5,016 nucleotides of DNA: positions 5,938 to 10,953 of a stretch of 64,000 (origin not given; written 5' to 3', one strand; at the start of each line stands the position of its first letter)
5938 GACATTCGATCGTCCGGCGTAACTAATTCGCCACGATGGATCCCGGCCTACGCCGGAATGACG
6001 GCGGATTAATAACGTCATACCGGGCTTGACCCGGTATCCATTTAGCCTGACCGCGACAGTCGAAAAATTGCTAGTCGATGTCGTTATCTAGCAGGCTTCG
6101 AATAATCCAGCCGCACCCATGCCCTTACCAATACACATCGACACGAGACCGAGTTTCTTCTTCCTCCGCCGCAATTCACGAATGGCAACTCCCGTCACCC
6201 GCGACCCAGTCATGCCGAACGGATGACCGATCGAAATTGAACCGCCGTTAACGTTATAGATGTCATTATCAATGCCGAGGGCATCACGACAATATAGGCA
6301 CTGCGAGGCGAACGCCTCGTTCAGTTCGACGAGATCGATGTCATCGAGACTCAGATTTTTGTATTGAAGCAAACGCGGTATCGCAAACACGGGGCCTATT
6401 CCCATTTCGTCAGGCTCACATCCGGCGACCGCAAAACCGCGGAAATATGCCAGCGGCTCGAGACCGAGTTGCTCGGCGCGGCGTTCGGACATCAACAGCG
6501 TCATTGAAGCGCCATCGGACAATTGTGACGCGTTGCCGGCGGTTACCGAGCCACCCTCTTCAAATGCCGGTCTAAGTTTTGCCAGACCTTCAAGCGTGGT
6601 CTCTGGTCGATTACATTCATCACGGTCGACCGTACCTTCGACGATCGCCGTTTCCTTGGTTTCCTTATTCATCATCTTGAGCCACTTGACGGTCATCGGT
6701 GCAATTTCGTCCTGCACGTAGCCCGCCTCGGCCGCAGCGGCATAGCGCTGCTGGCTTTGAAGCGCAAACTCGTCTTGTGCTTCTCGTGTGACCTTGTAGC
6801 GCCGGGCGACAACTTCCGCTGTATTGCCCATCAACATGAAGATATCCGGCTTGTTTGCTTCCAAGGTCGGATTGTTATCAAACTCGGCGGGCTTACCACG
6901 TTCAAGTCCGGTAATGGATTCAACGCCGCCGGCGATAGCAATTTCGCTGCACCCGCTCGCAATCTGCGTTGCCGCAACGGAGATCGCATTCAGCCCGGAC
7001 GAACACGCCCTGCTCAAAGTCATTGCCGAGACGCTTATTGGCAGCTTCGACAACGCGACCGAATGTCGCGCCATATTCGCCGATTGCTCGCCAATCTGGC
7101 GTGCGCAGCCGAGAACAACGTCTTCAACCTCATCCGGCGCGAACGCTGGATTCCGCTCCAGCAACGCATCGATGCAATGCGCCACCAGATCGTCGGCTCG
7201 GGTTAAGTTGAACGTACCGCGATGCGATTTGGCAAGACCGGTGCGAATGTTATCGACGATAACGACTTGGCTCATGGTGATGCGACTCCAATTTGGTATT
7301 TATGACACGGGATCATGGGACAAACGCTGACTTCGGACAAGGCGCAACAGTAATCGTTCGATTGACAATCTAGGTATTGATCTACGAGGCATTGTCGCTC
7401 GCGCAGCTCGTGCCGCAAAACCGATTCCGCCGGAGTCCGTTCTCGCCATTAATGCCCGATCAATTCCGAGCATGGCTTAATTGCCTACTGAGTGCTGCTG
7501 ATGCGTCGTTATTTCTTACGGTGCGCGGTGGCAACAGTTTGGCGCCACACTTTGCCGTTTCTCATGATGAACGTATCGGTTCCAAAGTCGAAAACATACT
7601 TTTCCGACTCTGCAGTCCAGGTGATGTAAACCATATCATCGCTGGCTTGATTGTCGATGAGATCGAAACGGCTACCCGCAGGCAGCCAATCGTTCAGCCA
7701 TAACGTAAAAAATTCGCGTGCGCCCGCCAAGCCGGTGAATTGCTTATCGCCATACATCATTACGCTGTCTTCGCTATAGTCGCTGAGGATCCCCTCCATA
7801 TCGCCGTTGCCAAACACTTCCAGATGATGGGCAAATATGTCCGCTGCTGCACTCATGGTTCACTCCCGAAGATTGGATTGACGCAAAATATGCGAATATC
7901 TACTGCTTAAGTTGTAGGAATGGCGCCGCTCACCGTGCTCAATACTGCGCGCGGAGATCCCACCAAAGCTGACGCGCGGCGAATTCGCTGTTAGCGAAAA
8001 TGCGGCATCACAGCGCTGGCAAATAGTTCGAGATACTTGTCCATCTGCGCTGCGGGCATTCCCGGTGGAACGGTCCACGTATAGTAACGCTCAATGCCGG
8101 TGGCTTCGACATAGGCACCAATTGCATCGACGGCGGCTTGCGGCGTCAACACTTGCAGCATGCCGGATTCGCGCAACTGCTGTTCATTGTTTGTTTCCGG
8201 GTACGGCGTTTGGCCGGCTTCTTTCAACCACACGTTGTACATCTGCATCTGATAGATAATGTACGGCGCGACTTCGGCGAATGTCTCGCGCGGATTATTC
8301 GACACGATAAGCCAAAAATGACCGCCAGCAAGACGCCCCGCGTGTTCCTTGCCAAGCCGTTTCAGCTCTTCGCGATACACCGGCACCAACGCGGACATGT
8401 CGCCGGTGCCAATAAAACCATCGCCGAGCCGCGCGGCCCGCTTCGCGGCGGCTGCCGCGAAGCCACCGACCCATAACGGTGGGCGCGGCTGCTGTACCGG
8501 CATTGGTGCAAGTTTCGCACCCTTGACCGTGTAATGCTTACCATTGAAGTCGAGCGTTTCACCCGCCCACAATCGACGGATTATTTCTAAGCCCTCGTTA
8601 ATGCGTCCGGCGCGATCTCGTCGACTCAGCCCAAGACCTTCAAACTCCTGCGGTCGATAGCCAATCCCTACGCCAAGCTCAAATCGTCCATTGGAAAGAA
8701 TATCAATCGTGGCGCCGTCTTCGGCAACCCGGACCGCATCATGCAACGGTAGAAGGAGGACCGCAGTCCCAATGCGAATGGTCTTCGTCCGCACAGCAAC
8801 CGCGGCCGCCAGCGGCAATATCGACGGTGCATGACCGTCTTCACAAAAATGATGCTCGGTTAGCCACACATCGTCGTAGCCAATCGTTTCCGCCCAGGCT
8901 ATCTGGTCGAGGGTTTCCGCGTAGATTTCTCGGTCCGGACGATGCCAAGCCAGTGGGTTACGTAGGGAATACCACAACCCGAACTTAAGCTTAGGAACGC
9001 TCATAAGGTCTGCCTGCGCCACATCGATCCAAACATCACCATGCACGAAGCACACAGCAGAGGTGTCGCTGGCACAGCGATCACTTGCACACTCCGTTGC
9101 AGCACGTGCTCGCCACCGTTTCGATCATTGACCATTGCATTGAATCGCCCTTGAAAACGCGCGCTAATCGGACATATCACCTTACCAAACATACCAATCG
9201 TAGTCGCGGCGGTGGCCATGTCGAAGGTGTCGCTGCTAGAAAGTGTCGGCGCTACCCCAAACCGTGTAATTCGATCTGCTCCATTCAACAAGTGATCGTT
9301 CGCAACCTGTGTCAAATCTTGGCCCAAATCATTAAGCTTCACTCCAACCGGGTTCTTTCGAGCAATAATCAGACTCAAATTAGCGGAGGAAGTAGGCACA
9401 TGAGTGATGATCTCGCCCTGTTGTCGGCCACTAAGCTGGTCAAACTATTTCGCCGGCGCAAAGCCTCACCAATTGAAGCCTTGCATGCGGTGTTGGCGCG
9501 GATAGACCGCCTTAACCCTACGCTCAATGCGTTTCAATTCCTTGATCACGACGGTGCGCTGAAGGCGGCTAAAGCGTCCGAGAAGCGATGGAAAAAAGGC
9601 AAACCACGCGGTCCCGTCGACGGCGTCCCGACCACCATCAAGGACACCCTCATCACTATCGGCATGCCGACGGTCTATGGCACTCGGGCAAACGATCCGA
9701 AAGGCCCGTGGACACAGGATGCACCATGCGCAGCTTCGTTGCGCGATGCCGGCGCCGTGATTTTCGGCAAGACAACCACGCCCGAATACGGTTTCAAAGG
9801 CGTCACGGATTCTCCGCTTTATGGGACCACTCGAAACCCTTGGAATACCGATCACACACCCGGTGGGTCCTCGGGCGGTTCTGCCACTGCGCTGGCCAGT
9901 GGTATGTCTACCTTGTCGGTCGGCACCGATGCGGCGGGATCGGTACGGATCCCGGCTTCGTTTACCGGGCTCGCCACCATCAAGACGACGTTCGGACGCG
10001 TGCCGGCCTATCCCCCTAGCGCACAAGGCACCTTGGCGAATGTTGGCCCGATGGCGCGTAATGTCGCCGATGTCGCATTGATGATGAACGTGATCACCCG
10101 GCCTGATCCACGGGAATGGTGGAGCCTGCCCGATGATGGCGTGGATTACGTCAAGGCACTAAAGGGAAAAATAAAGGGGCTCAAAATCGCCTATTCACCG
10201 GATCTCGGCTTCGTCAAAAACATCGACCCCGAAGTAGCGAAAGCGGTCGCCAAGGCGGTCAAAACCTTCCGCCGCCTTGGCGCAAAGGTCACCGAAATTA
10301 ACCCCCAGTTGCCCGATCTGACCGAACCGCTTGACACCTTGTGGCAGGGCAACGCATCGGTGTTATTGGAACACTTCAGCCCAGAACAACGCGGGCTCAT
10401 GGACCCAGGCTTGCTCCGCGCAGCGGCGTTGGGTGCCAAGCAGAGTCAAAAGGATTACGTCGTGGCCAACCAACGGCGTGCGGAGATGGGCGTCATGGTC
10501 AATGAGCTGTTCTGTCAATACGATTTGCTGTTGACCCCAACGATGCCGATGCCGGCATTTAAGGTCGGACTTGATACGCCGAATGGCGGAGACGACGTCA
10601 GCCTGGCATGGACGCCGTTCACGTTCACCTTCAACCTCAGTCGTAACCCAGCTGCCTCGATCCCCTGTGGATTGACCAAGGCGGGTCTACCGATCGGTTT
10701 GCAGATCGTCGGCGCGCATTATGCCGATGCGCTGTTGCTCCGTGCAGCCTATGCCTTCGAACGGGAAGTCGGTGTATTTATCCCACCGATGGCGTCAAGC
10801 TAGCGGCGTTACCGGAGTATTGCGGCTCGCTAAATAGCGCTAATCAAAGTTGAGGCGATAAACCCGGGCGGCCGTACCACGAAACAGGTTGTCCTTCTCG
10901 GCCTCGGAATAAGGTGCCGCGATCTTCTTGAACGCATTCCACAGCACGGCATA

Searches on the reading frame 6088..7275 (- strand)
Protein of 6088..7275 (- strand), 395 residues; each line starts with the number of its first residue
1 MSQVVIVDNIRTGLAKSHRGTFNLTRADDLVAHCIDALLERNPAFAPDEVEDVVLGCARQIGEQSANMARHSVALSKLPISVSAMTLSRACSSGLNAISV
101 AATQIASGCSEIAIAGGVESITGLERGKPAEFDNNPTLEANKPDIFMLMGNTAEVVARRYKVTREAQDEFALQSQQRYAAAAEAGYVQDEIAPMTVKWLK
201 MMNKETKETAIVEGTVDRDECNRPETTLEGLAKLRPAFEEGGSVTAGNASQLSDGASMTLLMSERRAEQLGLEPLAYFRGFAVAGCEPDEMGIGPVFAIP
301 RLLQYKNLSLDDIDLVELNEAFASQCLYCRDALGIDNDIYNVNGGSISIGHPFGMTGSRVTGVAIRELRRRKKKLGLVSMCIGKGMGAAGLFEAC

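Call 24: search_protein_families(library=pfam, proteins=[window:6088-7275:-], max_evalue=0.001)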
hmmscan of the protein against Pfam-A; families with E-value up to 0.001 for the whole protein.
window:6088-7275:- (395 aa): 3 families
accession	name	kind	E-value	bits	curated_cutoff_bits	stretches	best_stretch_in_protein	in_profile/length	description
PF00108.29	Thiolase_N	-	1.5e-64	218.4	26.4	1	4-264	1-259/260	Thiolase, N-terminal domain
PF02803.24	Thiolase_C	-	5.6e-44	149.2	27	1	273-393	2-122/123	Thiolase, C-terminal domain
PF00109.32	ketoacyl-synt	-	2e-07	31.3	20.8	1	82-122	165-205/252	Beta-ketoacyl synthase, N-terminal domain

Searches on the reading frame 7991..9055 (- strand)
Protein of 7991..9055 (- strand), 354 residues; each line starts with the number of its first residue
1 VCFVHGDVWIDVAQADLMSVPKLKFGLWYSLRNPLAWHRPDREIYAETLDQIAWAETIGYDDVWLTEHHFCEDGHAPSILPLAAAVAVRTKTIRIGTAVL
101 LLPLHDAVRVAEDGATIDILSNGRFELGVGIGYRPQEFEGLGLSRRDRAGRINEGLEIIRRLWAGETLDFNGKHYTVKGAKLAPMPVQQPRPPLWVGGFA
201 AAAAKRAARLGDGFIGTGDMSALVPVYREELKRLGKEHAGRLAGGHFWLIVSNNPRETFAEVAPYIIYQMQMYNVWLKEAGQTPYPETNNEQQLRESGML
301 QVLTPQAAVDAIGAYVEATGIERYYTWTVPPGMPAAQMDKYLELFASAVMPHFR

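Call 24: search_protein_families(library=pfam, proteins=[window:7991-9055:-], max_evalue=0.001)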
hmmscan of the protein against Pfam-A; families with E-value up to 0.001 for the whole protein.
window:7991-9055:- (354 aa): 1 family
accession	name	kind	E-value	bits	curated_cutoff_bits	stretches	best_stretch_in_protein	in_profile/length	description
PF00296.26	Bac_luciferase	-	2.7e-58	198.3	27.9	1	26-295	4-265/314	Luciferase-like monooxygenase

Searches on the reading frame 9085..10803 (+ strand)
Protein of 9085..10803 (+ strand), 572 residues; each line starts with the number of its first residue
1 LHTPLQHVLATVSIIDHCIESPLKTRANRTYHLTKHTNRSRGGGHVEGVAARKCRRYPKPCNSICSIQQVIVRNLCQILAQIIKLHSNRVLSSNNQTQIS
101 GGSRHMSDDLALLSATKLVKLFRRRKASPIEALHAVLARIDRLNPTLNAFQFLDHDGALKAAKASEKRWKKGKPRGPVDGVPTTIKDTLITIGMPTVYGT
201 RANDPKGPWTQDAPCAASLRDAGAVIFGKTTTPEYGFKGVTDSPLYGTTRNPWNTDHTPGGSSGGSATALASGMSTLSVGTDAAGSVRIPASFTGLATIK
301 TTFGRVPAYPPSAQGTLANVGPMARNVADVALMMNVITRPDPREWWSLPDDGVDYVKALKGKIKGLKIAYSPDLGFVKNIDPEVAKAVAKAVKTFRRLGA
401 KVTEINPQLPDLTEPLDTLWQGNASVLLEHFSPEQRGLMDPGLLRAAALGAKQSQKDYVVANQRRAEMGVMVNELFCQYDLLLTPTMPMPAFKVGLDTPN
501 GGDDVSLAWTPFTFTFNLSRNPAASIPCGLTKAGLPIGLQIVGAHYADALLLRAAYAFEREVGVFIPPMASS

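Call 24: search_protein_families(library=pfam, proteins=[window:9085-10803:+], max_evalue=0.001)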
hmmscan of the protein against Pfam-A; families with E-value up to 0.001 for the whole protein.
window:9085-10803:+ (572 aa): 1 family
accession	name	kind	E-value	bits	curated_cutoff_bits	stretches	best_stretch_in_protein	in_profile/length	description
PF01425.27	Amidase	-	6e-100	335.8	27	1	131-552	1-445/445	Amidase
